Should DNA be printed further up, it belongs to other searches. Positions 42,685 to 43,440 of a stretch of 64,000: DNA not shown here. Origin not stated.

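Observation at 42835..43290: STAY-GREEN (Mg-dechelatase) homolog in a presumed non-phototroph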

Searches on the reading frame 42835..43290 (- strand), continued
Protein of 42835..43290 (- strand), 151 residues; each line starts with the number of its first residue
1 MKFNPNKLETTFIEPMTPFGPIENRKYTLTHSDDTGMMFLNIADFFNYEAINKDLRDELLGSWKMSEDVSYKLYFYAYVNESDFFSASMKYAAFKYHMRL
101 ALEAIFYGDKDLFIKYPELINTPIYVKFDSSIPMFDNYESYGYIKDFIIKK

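Call 27: list_cluster_members(proteins=[window:42835-43290:-, window:39854-40486:+, window:41449-42777:+, window:43632-44951:+, window:38076-39662:+, window:45083-45982:+])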
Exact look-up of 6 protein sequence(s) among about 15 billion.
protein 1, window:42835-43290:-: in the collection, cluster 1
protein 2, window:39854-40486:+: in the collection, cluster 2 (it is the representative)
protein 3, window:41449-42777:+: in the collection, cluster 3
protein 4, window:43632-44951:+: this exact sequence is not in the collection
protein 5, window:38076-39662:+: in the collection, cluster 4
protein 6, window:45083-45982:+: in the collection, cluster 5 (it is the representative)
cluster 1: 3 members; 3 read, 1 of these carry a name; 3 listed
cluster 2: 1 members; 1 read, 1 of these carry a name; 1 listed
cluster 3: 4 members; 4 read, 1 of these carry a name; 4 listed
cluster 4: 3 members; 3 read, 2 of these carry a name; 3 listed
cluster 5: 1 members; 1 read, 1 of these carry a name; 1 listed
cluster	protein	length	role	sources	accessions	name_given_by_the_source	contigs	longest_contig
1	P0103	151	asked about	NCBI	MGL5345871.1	MAG: staygreen family protein [Peptostreptococcaceae bacterium]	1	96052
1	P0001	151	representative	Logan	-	-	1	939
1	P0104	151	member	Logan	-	-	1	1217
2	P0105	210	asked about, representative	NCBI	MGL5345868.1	MAG: heme oxygenase (biliverdin-producing) [Peptostreptococcaceae bacterium]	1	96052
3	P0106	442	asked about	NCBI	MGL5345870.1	MAG: uracil-xanthine permease family protein [Peptostreptococcaceae bacterium]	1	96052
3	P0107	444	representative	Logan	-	-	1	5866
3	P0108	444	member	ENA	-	-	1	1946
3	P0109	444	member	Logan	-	-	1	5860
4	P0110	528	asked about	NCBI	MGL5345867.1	MAG: PQQ-binding-like beta-propeller repeat protein [Peptostreptococcaceae bacterium]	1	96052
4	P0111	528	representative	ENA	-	-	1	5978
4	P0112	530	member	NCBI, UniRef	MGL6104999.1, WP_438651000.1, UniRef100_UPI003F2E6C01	hypothetical protein [Romboutsia sp.] | hypothetical protein n=1 Tax=Romboutsia sp. TaxID=1965302 RepID=UPI003F2E6C01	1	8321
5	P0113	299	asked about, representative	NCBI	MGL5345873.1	MAG: prohibitin family protein [Peptostreptococcaceae bacterium]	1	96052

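Call 35: find_related_loci(query=A1, collection=metagenome_contigs, flank=6000)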
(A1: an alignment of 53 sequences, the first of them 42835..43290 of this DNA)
Query A1 (151 aa) in metagenome_contigs; peptide patterns used: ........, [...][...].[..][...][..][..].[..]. (x = any residue, [..] = any of these).
343 stretches matched a pattern; 317 encode a relative of the query (tblastn E <= 1e-3); the best 80 are kept; 80 distinct loci.
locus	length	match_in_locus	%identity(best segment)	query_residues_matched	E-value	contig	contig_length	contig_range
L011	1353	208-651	72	1-149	3e-75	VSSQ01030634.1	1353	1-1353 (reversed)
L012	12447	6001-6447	66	1-149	3e-62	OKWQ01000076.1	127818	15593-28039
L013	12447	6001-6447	66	1-149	2e-62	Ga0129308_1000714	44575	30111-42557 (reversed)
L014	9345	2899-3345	64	1-149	1e-61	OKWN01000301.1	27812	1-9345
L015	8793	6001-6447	64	1-149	4e-61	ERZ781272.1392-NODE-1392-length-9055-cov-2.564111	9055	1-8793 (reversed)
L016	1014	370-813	61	1-149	9e-65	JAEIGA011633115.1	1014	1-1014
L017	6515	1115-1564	62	1-151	9e-59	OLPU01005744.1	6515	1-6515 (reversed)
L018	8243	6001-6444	61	1-148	1e-58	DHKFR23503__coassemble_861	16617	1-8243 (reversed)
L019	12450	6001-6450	62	1-151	2e-58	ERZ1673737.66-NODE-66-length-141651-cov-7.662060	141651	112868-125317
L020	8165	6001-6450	62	1-151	4e-58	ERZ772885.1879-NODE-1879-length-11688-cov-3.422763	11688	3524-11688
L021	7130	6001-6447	60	1-150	6e-58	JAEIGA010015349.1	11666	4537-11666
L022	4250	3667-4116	61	1-151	1e-57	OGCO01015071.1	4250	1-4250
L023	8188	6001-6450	61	1-151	4e-57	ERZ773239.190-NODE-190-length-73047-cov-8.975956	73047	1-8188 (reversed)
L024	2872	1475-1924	61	1-151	3e-57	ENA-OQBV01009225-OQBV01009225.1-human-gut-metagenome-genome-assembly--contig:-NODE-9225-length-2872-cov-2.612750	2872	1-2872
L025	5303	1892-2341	61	1-151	4e-57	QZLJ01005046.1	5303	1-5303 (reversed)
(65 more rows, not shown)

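Call 36: predict_structure(alignment_id=A1)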
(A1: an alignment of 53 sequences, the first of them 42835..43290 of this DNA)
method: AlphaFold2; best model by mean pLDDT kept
length: 151 residues; sequences in the alignment: 53
mean_pLDDT: 93.0   pTM: 0.89
mean pLDDT of the five models: 93.0, 90.9, 90.5, 90.2, 89.8
residues with pLDDT >= 90: 123; 70-90: 24; 50-70: 3; < 50: 1
segments of 3 or more residues with pLDDT < 50: none
pLDDT, mean of each block of 10 residues (from residue 1): 89 97 96 91 96 90 88 94 88 95 97 96 97 95 91 47
secondary structure, 60 per line:
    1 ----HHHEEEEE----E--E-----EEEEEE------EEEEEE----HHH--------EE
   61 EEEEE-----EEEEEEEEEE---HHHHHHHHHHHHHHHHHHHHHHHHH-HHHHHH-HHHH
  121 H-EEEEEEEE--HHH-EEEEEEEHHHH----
elements in order: E8-12 E26-31 E38-43 E59-65 E71-80 H84-108 H110-115 H117-121 E123-130 E137-143 H144-147

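Call 40: fold_search(model_id=the predicted structure, library=pdb)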
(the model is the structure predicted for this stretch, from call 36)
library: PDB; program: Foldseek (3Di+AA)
matches with E <= 10: 745; with E <= 0.001: 1
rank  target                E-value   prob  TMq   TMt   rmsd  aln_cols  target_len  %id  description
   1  7y5y_A                1.3e-17  1.00  0.90  0.90   1.9       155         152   39  X-ray Structure of Stay-Green (SGR) from Anaerolineae bacterium. (released 2022-10-19)
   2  5ivu_B                2.9e-03  0.97  0.36  0.40   8.4       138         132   12  Crystal Structure of Streptomyces griseoflavus Cofilin (released 2017-03-29)
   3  6uby_I                3.0e-03  0.84  0.28  0.26   8.0       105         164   16  Isolated cofilin bound to an actin filament (released 2020-01-01)
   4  6uc0_I                3.0e-03  0.84  0.28  0.26   8.0       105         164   16  Isolated S3D-cofilin bound to an actin filament (released 2020-01-01)
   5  1f7s                  3.5e-03  0.97  0.35  0.40   6.4       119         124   11  CRYSTAL STRUCTURE OF ADF1 FROM ARABIDOPSIS THALIANA (released 2000-11-15)
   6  5yu8_H                4.5e-03  0.89  0.33  0.31   8.6       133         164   11  Cofilin decorated actin filament (released 2018-05-23)
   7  7q8s_B                5.1e-03  0.94  0.29  0.32   7.7        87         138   11  Leishmania major ADP-actin filament decorated with Leishmania major cofilin (released 2022-05-18)
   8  5ivu_A                6.9e-03  0.89  0.34  0.39   8.4       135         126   13  Crystal Structure of Streptomyces griseoflavus Cofilin (released 2017-03-29)
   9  3l50_A                8.9e-03  0.82  0.30  0.33   7.1       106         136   15  The crystal structure of human Glia Maturation Factor, Gamma (GMFG) (released 2010-02-02)
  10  4ked_A                1.0e-02  0.93  0.31  0.34   5.7        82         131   15  Crystal Structure of Cofilin Mutant (cof1-157p) (released 2013-07-03)
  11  9qfd_H                1.2e-02  0.84  0.28  0.26   8.5        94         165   14  Cryo-EM structure of the fully cofilin-1-decorated actin filament (cofilactin) (released 2025-10-08)
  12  1cof                  1.4e-02  0.90  0.30  0.32   5.8        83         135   13  YEAST COFILIN, ORTHORHOMBIC CRYSTAL FORM (released 1997-04-01)
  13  4bex                  1.4e-02  0.41  0.27  0.25  10.0       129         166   15  Structure of human Cofilin1 (released 2013-08-28)
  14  4kee                  1.5e-02  0.77  0.31  0.34   7.7       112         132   12  Crystal Structure of Cofilin Mutant (cof1-158p) (released 2013-05-15)
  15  9qfq_J                1.8e-02  0.77  0.27  0.27   7.0        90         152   18  Cryo-EM structure of the cofilactin barbed end bound by AIP1 (released 2025-10-08)
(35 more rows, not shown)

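Call 44: search_protein_representatives(protein=window:42835-43290:-)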
Query: 151 residues. Proteins with E-value up to 0.001 (for the whole library): 373; up to 1e-10: 128; up to 1e-30: 3. The best 150 are listed.
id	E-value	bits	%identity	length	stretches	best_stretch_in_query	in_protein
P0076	1.9e-49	183.6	56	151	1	1-149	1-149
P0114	1.1e-40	155.2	51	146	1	6-148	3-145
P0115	4.7e-40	153.1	60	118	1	1-113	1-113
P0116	7.2e-30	120.1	42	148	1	1-148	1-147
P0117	4.2e-29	117.6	40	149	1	3-149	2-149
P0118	5.1e-28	114.1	42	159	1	2-144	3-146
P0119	5.9e-28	113.9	40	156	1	2-148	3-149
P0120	3.8e-27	111.3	55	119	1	1-95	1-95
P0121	6.1e-25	104.1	41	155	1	2-148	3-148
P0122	4.7e-24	101.2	42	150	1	2-149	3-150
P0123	2.5e-23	98.9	64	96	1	1-77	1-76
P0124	6.1e-23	97.6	41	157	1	2-147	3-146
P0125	1.1e-22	96.8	40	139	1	3-135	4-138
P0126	7.2e-22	94.1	38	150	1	2-146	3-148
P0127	9.3e-22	93.8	42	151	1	5-143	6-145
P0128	1.3e-21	93.3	43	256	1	3-148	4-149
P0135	1.3e-20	90.1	39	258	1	3-148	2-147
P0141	7.2e-20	87.6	39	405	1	2-150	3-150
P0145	2.2e-19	86.1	40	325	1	3-150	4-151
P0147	7.2e-19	84.4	38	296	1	2-147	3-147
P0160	8.3e-18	81.0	36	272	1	2-147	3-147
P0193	9.4e-14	67.8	35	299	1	2-149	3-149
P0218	4.7e-12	62.3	32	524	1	6-145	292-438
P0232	3.3e-11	59.5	34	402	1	4-149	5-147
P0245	1.9e-10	57.0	33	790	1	13-146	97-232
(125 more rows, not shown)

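Call 45: search_protein_families(library=pfam, proteins=[P0128, P0135, P0141, P0145, P0147, P0160, P0193, P0232, P0218, P0245], max_evalue=0.001)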
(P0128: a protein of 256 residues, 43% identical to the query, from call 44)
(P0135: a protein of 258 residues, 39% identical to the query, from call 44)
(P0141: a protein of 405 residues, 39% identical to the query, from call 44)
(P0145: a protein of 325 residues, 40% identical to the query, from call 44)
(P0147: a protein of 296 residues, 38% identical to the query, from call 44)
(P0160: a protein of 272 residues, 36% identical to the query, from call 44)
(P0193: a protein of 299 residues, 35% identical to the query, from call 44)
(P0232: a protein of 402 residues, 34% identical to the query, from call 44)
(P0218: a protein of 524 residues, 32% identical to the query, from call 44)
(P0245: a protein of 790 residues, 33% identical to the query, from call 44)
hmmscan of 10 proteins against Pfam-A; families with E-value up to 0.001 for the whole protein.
P0128 (256 aa): 1 family
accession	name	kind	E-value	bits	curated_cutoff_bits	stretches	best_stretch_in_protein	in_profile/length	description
PF12638.12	Staygreen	-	2e-50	170.9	27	1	4-148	2-147/147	Staygreen protein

P0135 (258 aa): 2 families
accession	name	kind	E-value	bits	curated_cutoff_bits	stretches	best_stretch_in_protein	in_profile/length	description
PF12638.12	Staygreen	-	3.8e-51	173.3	27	1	2-146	2-147/147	Staygreen protein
PF13027.11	DUF3888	-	1.3e-16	61.2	22.2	1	173-256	3-85/87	Protein of unknown function (DUF3888)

P0141 (405 aa): 2 families
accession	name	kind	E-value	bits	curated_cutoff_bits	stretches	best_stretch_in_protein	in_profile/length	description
PF12638.12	Staygreen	-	6.8e-53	178.9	27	1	4-147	2-147/147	Staygreen protein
PF13517.12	FG-GAP_3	-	1.3e-06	29.4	26.9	0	174-244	1-61/61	FG-GAP-like repeat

P0145 (325 aa): 3 families
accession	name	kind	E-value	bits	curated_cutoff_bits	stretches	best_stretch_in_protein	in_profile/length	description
PF12638.12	Staygreen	-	8.3e-49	165.7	27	1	4-148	2-147/147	Staygreen protein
PF13027.11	DUF3888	-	2e-12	47.7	22.2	1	238-322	2-85/87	Protein of unknown function (DUF3888)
PF01391.23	Collagen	-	5.5e-05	23.3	27.2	1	164-206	7-49/60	Collagen triple helix repeat (20 copies)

P0147 (296 aa): 2 families
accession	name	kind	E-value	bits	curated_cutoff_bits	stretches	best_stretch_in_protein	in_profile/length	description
PF12638.12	Staygreen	-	9.7e-57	191.4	27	1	3-147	1-147/147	Staygreen protein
PF13027.11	DUF3888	-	6.6e-09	36.5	22.2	1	210-290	3-82/87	Protein of unknown function (DUF3888)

P0160 (272 aa): 2 families
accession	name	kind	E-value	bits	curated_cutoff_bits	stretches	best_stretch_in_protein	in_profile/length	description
PF12638.12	Staygreen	-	6.6e-53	179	27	1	3-147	1-147/147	Staygreen protein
PF13027.11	DUF3888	-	4.2e-12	46.7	22.2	1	188-270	4-85/87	Protein of unknown function (DUF3888)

P0193 (299 aa): 2 families
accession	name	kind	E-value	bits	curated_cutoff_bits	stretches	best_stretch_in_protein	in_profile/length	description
PF12638.12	Staygreen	-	1.4e-46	158.4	27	1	3-147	1-147/147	Staygreen protein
PF13027.11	DUF3888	-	8.6e-07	29.7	22.2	1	206-288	2-83/87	Protein of unknown function (DUF3888)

P0232 (402 aa): 1 family
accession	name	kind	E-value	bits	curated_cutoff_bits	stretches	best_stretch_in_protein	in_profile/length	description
PF12638.12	Staygreen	-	3.1e-36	124.9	27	1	4-145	2-147/147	Staygreen protein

P0218 (524 aa): 1 family
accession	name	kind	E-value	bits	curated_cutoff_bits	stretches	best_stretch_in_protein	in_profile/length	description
PF12638.12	Staygreen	-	8.3e-52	175.4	27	1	289-438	2-145/147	Staygreen protein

P0245 (790 aa): 1 family
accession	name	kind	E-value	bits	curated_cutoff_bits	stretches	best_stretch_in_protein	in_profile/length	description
PF12638.12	Staygreen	-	1.1e-42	145.8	27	1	81-232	2-146/147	Staygreen protein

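Call 62: find_encoding_contigs(protein=P0002, flank=5000, max_places=2)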
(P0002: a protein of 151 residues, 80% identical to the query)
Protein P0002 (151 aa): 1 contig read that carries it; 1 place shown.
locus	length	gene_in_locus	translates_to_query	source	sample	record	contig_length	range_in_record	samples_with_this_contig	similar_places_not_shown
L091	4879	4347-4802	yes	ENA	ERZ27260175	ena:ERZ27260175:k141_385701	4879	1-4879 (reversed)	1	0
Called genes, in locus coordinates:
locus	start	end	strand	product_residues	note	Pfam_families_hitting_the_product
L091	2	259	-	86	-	?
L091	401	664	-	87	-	-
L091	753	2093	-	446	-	PF00672:HAMP, PF00512:HisKA, PF02518:HATPase_c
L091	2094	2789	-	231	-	PF00072:Response_reg, PF00486:Trans_reg_C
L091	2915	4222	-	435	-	PF00768:Peptidase_S11, PF13354:Beta-lactamase2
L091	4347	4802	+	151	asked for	PF12638:Staygreen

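Call 63: find_encoding_contigs(protein=P0001, flank=2000, max_places=2)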
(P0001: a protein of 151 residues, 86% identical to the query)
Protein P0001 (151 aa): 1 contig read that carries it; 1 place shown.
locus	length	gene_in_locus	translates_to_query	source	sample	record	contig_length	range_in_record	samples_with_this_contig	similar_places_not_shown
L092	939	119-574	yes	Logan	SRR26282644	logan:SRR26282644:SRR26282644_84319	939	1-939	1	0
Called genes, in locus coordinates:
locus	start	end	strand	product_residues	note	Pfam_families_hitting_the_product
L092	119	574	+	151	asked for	PF12638:Staygreen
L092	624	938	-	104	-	?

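Call 64: find_encoding_contigs(protein=P0006, flank=6000, max_places=2)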
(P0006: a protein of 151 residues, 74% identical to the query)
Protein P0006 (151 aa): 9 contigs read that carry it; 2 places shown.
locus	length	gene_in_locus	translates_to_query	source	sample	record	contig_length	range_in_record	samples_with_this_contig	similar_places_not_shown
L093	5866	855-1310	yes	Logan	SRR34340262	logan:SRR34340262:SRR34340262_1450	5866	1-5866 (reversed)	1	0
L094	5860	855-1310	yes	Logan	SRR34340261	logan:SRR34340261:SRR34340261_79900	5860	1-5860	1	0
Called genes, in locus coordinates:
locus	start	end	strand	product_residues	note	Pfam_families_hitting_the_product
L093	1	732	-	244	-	?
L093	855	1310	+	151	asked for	PF12638:Staygreen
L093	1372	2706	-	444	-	PF00860:Xan_ur_permease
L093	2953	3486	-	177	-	PF06268:Fascin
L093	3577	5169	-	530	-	PF13570:Beta-prop_ACSF4, PF13360:PQQ_2 (weak)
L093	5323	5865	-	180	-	?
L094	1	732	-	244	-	?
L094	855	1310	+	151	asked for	PF12638:Staygreen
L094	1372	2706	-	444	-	PF00860:Xan_ur_permease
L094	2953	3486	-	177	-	PF06268:Fascin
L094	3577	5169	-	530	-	PF13570:Beta-prop_ACSF4, PF13360:PQQ_2 (weak)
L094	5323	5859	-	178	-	?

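Call 69: search_protein_families(library=ncbifam, proteins=[P0135, P0141, P0145], max_evalue=0.01)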
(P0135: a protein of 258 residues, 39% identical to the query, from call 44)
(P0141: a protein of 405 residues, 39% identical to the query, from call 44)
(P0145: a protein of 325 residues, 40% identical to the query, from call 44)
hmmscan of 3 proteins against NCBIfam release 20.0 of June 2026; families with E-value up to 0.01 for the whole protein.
P0135 (258 aa): 0 families

P0141 (405 aa): 1 family
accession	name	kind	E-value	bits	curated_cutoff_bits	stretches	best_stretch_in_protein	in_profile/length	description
NF040734.1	CC-COOH_SaoC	equivalog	0.0026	17.5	80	1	149-271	29-140/148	Cys-Cys-COOH (seleno)protein SaoC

P0145 (325 aa): 1 family
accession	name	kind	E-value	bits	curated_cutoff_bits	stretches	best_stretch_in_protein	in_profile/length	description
NF038329.2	gly_rich_SclB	equivalog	0.0049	15.8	325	1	165-208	296-336/442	LPXTG-anchored collagen-like adhesin Scl2/SclB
